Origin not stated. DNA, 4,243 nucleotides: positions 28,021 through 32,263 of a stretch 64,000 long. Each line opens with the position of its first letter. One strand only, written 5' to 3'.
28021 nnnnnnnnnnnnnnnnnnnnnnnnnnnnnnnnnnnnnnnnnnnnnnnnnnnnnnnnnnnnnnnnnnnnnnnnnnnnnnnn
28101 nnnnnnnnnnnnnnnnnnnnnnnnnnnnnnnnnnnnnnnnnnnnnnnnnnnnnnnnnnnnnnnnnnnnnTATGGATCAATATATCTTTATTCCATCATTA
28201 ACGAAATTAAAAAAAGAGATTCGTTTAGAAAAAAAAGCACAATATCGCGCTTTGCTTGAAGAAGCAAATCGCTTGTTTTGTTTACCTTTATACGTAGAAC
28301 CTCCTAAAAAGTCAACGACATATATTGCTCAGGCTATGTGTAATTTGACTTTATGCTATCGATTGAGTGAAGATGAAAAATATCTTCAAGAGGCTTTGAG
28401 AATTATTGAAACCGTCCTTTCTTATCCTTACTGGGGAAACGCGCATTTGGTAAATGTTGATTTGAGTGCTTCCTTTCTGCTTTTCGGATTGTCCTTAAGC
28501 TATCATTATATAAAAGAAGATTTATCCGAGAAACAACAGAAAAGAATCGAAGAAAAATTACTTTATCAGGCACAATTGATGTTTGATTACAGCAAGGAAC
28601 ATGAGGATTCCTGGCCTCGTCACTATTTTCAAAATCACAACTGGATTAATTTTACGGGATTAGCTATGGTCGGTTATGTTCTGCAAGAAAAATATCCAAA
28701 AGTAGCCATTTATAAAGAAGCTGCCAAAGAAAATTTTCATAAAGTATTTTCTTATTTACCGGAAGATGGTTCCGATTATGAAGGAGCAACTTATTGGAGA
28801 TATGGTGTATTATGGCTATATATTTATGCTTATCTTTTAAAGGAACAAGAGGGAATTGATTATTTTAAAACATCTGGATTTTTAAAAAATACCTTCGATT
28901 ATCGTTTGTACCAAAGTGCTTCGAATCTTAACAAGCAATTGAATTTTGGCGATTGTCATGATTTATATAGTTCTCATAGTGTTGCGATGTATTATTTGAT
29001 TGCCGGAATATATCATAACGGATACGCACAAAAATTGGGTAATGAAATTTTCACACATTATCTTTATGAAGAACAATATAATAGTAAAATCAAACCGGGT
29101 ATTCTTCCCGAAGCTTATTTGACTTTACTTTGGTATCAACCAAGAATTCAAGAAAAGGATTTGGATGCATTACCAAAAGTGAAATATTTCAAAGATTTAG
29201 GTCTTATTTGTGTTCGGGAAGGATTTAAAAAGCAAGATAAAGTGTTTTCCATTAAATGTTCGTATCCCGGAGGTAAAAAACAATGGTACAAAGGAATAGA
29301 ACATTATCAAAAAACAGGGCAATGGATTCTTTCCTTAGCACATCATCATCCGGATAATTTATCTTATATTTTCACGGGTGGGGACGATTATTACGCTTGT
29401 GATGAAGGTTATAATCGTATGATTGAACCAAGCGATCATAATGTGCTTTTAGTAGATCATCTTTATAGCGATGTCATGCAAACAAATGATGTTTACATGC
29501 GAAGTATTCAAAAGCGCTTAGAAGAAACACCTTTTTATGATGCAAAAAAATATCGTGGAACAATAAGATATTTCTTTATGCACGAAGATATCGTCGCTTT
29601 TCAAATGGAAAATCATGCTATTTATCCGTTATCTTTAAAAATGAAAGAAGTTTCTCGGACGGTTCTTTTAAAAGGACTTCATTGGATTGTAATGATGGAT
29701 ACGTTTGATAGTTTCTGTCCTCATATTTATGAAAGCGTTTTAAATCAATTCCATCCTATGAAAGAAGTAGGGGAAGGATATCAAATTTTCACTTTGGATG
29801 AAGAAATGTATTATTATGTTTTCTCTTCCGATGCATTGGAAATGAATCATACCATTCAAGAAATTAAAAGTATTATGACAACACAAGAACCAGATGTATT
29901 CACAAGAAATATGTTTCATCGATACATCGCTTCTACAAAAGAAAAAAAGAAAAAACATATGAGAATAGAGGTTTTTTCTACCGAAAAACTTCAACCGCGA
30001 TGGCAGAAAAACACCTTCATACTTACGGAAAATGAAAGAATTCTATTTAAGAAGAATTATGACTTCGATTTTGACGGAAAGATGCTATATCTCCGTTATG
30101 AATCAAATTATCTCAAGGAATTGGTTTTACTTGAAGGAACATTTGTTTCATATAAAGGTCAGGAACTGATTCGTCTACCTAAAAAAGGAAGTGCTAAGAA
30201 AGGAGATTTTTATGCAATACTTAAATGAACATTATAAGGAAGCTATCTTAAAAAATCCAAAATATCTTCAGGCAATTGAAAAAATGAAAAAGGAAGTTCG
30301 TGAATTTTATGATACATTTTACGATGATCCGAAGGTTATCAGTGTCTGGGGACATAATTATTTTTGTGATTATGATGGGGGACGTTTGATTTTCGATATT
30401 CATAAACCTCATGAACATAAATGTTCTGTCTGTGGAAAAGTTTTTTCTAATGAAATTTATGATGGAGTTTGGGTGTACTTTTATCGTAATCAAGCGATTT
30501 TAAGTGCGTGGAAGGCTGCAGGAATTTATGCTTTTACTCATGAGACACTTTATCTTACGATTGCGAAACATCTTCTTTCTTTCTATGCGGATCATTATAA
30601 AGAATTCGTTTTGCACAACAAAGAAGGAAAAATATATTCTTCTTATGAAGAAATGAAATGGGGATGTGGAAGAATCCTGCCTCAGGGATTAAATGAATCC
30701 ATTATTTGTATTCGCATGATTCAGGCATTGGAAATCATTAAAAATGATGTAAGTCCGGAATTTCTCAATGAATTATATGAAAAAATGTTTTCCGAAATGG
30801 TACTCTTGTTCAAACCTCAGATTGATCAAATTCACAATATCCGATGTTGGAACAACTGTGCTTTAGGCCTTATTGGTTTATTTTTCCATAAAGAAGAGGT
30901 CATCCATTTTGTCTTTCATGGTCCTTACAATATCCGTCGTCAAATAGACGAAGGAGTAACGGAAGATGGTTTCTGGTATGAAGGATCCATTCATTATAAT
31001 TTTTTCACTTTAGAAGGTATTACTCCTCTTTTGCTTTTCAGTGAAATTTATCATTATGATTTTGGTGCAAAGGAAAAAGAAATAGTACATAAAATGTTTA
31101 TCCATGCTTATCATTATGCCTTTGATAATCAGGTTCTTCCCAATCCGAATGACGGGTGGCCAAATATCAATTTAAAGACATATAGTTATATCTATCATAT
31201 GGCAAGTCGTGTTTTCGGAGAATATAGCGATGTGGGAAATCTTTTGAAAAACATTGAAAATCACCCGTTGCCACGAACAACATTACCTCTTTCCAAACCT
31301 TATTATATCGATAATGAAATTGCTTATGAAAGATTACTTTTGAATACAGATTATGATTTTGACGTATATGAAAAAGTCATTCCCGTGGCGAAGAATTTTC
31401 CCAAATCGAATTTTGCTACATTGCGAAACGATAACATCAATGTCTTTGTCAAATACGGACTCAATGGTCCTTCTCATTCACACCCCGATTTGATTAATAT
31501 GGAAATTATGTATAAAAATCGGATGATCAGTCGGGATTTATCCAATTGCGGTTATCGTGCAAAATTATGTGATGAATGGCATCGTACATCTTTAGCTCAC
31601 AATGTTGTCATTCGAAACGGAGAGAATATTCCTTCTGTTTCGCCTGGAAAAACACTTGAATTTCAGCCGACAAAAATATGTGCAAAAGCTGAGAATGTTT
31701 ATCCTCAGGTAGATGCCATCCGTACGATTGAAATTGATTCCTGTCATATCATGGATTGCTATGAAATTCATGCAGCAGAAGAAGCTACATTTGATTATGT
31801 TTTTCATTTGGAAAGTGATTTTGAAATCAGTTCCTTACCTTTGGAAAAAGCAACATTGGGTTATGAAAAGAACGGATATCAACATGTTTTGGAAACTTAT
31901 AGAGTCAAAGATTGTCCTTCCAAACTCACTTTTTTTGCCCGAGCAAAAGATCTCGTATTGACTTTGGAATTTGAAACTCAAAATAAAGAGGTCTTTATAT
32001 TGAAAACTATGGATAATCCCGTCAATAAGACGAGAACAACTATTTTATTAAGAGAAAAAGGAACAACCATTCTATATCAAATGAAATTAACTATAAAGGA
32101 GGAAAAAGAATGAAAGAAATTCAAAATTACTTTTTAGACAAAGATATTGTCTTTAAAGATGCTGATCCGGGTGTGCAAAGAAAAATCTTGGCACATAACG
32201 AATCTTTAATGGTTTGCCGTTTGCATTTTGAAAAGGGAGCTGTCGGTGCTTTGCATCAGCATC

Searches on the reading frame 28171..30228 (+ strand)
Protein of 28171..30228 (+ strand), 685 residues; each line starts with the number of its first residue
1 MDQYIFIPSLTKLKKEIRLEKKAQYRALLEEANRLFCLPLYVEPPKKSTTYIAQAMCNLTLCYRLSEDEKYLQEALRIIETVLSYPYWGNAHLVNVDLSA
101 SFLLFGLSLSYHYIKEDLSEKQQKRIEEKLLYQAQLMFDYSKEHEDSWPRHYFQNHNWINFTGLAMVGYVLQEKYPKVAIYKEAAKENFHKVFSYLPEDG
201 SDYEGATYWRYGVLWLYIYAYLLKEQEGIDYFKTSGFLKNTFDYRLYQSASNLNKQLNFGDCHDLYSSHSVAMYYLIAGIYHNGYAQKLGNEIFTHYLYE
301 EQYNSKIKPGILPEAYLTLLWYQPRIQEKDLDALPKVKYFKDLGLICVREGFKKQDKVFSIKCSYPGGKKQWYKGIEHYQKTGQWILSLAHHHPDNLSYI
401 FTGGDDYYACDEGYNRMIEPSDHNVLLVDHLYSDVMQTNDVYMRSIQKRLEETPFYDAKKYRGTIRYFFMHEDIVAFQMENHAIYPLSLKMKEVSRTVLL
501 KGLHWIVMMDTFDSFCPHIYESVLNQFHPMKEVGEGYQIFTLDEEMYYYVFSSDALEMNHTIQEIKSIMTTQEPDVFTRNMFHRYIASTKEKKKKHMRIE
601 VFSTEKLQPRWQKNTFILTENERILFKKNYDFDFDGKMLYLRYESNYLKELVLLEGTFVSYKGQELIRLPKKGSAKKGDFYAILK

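Call 4: search_protein_families(library=pfam, proteins=[window:28171-30228:+], max_evalue=1)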
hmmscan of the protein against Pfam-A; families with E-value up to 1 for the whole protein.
window:28171-30228:+ (685 aa): 2 families
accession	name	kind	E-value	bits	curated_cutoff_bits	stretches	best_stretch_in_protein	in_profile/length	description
PF13374.12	TPR_10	-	0.076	13.5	27.5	1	59-83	12-36/42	Tetratricopeptide repeat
PF17280.7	DUF5345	-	0.2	12.2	27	0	7-37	16-46/77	Family of unknown function (DUF5345)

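Call 5: search_protein_families(library=ncbifam, proteins=[window:28171-30228:+], max_evalue=1)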
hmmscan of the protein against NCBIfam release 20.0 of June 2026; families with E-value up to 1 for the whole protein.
window:28171-30228:+ (685 aa): 0 families

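Call 110: search_solved_structures(query=window:28171-30228:+, max_evalue=0.01)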
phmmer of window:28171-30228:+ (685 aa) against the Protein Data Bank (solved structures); distinct sequences matched with E-value up to 0.01: 7.
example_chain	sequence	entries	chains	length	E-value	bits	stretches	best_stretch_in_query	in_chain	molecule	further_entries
9o3q_A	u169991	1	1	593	1.6e-12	50.1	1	50-262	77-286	PL35 chondroitinase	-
8khw_A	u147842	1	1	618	2.4e-09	39.6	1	59-274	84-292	DUF4962 domain-containing protein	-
6hzn_A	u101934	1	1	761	3e-08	36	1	79-403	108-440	Dermatan-sulfate epimerase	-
8khv_A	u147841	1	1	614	3.3e-07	32.5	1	57-246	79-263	Heparinase II/III-like protein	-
3a0o_A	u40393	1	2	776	0.00022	23.2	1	101-293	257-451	Oligo alginate lyase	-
3afl_A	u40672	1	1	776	0.00023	23.1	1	101-291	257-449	Oligo alginate lyase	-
6lja_A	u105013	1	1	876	0.00038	22.4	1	59-348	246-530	Heparinase II/III-like protein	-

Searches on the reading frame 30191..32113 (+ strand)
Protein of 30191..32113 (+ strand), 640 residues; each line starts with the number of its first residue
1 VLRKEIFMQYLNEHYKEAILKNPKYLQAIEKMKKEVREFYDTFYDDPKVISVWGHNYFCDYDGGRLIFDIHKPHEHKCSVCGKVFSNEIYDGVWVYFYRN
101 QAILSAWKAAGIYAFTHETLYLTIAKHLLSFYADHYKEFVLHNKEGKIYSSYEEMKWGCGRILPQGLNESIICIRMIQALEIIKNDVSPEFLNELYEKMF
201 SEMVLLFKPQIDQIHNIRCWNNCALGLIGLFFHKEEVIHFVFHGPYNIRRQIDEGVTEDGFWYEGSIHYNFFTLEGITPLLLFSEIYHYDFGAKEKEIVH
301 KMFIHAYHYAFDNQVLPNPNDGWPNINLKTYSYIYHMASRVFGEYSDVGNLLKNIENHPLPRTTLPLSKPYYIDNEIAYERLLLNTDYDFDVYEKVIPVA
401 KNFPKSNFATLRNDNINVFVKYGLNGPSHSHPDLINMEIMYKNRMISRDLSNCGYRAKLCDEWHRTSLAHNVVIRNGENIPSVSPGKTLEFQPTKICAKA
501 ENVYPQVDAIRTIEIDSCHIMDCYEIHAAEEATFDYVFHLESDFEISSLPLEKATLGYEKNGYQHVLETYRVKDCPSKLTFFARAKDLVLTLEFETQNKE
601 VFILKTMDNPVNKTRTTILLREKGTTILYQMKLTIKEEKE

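Call 4: search_protein_families(library=pfam, proteins=[window:30191-32113:+], max_evalue=1)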
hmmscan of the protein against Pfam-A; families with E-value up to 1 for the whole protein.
window:30191-32113:+ (640 aa): 4 families
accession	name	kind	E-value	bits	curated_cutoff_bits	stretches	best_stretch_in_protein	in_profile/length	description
PF07940.18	Hepar_II_III_C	-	8.8e-08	32.4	24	1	400-483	6-93/237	Heparinase II/III-like, C-terminal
PF16889.11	Hepar_II_III_N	-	0.00083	19.2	22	1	186-343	175-333/340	Heparinase II/III N-terminus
PF13912.12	zf-C2H2_6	-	0.077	13.5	25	1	76-86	2-12/27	C2H2-type zinc finger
PF00096.32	zf-C2H2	-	0.14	13.1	25.2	1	76-87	1-12/23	Zinc finger, C2H2 type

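Call 5: search_protein_families(library=ncbifam, proteins=[window:30191-32113:+], max_evalue=1)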
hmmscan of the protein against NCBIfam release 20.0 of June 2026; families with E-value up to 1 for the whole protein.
window:30191-32113:+ (640 aa): 1 family
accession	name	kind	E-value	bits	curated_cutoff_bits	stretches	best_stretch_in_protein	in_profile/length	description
NF042990.1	olalg_lyase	equivalog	8.7e-12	44.1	1400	1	106-285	92-268/727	oligoalginate lyase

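Call 111: search_solved_structures(query=window:30191-32113:+, max_evalue=0.01)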
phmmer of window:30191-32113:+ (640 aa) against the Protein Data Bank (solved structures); distinct sequences matched with E-value up to 0.01: 6.
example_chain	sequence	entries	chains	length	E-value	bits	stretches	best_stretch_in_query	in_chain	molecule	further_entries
7bm6_A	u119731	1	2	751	3.4e-09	39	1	100-245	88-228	Alginate lyase, family PL17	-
7bjt_A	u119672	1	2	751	3.6e-09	38.9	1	100-245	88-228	Alginate lyase, family PL17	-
4ok4_A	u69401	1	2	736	6.8e-09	38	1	108-272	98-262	Putative alginate lyase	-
4nei_A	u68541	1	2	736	3.5e-08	35.7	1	108-272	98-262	alginate lyase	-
4ojz_A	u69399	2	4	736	1.2e-07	33.9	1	108-271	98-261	Putative alginate lyase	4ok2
9irq_A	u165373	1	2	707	0.00018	23.4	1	107-274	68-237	Alginate lyase AlgL17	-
